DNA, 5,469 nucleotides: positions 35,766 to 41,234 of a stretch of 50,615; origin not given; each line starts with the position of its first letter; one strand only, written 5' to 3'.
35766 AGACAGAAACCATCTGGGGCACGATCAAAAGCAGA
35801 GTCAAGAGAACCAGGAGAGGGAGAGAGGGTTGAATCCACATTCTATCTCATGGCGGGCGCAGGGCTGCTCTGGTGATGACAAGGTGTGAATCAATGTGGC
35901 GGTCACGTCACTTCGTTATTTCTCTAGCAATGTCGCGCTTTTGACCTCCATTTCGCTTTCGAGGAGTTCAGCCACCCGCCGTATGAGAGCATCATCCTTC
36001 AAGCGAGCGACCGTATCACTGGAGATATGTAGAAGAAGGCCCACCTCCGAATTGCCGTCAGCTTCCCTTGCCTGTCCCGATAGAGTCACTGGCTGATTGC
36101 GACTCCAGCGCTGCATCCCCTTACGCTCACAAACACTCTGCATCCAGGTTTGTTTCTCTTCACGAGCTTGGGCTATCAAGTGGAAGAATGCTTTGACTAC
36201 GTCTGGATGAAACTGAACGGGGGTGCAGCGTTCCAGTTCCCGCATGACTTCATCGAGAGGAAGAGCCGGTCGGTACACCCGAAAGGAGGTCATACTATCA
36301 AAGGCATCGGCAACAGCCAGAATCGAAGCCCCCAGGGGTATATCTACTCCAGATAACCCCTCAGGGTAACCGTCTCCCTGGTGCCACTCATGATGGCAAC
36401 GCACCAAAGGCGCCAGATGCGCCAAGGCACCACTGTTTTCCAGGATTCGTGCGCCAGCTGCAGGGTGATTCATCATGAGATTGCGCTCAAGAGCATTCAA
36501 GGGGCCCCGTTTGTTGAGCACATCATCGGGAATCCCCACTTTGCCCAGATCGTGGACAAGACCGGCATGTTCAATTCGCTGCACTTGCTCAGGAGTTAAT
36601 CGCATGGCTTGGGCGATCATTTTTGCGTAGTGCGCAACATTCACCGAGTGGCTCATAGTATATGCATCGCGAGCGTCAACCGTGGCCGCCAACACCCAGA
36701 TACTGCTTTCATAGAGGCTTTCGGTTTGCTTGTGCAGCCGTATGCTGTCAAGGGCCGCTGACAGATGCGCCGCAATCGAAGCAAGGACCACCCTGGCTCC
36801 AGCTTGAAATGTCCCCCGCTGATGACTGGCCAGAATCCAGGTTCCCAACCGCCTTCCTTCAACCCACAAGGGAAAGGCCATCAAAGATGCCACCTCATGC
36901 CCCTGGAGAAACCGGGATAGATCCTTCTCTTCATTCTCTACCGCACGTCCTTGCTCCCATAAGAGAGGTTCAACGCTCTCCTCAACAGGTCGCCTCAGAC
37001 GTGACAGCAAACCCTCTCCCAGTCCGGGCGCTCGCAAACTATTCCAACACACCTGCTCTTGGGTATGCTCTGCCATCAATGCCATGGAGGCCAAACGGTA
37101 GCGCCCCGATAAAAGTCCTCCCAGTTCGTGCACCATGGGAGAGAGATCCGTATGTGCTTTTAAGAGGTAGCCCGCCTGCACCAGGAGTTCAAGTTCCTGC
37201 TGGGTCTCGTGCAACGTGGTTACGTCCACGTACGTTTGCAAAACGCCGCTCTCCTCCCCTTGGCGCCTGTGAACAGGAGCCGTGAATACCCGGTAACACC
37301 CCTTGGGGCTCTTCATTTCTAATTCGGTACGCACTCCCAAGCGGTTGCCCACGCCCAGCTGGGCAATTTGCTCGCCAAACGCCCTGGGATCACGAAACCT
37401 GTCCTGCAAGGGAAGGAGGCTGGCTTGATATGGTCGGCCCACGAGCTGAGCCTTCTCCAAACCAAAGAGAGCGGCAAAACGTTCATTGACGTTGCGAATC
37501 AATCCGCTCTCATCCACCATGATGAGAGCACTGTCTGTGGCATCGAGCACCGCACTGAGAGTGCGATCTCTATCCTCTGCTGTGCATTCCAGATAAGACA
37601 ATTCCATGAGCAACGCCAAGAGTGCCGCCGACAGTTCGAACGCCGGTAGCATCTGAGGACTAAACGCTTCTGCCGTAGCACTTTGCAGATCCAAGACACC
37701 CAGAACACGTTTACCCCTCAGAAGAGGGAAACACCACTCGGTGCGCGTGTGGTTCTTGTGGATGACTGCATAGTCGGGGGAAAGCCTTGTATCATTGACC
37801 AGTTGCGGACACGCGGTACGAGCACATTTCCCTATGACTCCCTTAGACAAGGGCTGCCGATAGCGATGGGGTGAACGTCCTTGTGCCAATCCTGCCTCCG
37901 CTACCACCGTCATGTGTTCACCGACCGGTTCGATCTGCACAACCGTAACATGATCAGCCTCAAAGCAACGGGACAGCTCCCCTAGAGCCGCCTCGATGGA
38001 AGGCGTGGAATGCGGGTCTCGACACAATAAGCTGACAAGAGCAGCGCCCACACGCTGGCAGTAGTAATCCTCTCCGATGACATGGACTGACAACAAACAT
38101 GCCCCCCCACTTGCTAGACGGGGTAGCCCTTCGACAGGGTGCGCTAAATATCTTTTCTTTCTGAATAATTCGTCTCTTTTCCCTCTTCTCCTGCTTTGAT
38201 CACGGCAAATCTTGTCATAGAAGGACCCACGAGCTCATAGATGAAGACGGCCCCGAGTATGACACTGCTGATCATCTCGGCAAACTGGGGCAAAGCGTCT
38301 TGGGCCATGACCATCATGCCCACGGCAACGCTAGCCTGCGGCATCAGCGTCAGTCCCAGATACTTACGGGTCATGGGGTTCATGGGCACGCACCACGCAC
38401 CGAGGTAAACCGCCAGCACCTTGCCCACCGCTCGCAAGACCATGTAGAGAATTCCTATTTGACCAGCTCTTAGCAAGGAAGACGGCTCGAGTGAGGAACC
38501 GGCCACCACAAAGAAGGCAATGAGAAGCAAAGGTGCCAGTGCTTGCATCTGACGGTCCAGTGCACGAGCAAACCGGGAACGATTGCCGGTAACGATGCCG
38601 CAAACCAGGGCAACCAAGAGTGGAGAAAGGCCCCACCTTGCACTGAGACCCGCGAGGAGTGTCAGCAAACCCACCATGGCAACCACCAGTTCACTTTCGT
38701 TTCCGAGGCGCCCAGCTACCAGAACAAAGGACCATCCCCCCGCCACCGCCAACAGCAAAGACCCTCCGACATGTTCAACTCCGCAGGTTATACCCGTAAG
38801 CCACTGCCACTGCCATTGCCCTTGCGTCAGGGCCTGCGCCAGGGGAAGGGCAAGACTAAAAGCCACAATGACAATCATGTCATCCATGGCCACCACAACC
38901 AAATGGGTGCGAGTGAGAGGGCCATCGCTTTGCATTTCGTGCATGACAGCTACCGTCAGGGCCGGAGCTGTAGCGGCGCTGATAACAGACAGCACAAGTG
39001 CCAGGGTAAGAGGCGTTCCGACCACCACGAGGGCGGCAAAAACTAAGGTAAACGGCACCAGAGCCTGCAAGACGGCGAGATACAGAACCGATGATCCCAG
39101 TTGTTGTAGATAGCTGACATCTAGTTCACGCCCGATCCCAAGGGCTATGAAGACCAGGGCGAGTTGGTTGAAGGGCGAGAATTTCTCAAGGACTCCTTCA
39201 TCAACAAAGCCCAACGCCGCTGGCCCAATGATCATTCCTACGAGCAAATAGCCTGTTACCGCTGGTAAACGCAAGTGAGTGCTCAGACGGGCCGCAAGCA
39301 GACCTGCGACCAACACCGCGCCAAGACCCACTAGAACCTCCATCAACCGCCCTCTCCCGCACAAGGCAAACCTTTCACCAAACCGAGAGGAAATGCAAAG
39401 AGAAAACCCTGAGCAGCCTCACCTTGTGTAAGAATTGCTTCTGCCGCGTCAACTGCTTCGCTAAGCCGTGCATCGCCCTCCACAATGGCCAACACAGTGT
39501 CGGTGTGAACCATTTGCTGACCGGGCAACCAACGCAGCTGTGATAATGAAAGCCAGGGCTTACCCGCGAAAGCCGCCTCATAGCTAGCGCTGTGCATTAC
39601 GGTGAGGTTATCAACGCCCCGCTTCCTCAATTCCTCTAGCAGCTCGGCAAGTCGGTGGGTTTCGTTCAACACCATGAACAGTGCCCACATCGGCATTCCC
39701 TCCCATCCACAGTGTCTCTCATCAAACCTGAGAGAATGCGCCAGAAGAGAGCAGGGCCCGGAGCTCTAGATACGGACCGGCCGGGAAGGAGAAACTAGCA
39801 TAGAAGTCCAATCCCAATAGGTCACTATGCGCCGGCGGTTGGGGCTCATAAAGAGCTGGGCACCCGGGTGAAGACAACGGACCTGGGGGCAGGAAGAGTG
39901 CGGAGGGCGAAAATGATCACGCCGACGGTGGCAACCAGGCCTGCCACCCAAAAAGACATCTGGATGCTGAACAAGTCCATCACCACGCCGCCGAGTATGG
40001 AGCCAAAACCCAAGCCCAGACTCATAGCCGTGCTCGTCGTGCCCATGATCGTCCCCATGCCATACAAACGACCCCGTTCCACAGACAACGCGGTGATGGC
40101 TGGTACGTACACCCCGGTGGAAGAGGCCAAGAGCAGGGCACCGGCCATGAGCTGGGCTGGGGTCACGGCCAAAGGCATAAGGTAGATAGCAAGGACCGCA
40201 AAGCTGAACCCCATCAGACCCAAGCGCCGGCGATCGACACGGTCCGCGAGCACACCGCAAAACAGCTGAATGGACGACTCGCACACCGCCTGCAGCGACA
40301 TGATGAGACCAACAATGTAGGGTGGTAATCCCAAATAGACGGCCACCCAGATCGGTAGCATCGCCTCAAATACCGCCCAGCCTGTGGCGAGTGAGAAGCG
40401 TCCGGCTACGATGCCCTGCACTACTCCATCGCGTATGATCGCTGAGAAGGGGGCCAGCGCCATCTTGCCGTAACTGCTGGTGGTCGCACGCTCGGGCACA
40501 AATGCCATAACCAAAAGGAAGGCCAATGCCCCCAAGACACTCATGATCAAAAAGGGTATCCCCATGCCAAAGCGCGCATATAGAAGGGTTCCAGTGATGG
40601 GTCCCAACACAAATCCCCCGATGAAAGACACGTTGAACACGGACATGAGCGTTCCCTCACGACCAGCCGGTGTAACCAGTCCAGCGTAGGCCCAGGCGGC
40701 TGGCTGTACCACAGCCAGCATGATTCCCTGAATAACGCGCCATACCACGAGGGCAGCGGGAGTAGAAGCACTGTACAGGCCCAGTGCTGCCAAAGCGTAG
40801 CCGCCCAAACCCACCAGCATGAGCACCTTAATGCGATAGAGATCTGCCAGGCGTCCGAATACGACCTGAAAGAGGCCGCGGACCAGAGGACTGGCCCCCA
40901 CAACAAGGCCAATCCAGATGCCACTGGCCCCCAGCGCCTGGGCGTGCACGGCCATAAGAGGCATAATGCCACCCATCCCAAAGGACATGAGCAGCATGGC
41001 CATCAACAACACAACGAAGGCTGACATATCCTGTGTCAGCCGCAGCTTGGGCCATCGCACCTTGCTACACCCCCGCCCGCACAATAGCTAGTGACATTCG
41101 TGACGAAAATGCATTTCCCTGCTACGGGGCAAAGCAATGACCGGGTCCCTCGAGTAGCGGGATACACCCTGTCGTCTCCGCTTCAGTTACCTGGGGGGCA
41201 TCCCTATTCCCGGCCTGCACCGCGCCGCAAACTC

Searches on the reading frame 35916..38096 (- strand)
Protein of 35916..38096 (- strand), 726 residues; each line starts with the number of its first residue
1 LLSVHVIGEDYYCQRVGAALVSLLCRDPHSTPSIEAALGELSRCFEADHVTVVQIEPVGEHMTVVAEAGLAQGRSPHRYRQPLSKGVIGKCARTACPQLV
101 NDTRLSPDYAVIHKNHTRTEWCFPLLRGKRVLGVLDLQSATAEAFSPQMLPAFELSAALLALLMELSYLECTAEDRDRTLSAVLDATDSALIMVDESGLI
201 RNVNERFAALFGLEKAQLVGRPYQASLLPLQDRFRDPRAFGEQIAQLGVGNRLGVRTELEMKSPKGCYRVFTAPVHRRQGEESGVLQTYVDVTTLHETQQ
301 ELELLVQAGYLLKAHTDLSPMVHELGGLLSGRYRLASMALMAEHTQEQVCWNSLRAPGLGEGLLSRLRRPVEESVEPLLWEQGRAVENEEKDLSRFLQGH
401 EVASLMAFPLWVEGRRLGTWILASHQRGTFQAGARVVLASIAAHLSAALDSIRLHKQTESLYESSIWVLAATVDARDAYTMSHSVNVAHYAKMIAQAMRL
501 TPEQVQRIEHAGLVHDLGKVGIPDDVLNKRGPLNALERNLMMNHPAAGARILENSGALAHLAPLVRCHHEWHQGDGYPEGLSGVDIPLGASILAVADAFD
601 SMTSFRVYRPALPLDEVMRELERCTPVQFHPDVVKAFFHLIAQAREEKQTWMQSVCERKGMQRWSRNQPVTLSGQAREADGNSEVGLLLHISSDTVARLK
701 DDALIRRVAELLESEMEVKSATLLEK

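Call 45: search_protein_families(library=pfam, proteins=[window:35916-38096:-], max_evalue=0.00001)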
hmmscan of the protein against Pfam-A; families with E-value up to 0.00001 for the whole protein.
window:35916-38096:- (726 aa): 6 families
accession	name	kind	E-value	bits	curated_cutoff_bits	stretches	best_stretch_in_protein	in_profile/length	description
PF13487.12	HD_5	-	6.5e-31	107.8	27.2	1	472-627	6-164/170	HD domain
PF01966.28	HD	-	7.3e-19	68.6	22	1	481-602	2-116/116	HD domain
PF13185.12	GAF_2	-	1.5e-18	67.8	28.6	1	37-165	11-136/136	GAF domain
PF01590.32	GAF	-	1.4e-14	55.2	22.4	1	36-162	8-131/133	GAF domain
PF08448.16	PAS_4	-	2.3e-09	37.9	23.1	1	184-296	1-109/110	PAS fold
PF00989.32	PAS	-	6.8e-09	36.2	22.6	1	180-285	3-106/113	PAS fold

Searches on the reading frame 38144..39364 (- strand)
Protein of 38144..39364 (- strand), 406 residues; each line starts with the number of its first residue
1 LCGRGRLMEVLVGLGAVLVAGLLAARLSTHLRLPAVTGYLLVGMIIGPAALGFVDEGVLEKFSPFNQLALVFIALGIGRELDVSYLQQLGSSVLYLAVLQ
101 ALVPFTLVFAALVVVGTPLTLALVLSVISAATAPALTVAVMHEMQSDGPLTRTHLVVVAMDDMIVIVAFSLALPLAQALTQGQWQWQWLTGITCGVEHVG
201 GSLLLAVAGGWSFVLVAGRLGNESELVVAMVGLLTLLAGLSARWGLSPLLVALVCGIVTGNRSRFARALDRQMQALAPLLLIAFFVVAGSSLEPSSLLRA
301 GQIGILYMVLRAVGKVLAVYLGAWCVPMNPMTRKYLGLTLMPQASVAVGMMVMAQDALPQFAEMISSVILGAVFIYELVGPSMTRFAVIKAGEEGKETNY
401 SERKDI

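Call 45: search_protein_families(library=pfam, proteins=[window:38144-39364:-], max_evalue=0.00001)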
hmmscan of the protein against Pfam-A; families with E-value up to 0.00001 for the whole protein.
window:38144-39364:- (406 aa): 1 family
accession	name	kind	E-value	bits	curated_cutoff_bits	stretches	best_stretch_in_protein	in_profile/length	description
PF00999.27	Na_H_Exchanger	-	6.4e-36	124.4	26.2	1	22-388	9-373/375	Sodium/hydrogen exchanger, transmembrane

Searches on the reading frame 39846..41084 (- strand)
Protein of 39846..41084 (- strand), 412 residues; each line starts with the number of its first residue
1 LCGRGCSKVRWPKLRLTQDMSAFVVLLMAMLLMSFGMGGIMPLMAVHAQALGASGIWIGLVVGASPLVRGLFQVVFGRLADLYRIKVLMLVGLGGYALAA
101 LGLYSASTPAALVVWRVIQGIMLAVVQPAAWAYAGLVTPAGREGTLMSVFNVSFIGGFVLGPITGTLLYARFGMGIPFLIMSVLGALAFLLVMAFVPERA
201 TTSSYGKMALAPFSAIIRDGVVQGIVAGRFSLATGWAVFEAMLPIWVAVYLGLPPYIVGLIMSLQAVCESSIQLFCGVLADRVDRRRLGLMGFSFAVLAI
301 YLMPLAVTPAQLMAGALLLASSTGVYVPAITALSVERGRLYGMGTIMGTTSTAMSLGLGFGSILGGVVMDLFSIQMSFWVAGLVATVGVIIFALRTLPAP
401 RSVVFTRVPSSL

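Call 45: search_protein_families(library=pfam, proteins=[window:39846-41084:-], max_evalue=0.00001)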
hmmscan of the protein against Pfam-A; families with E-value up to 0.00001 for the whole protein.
window:39846-41084:- (412 aa): 2 families
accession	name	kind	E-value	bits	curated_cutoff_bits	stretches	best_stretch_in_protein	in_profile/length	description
PF07690.21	MFS_1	-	2.7e-44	152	33.4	2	26-254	1-235/347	Major Facilitator Superfamily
PF12832.13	MFS_1_like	-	4.2e-06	26.5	25.2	0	196-379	178-372/373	MFS_1 like family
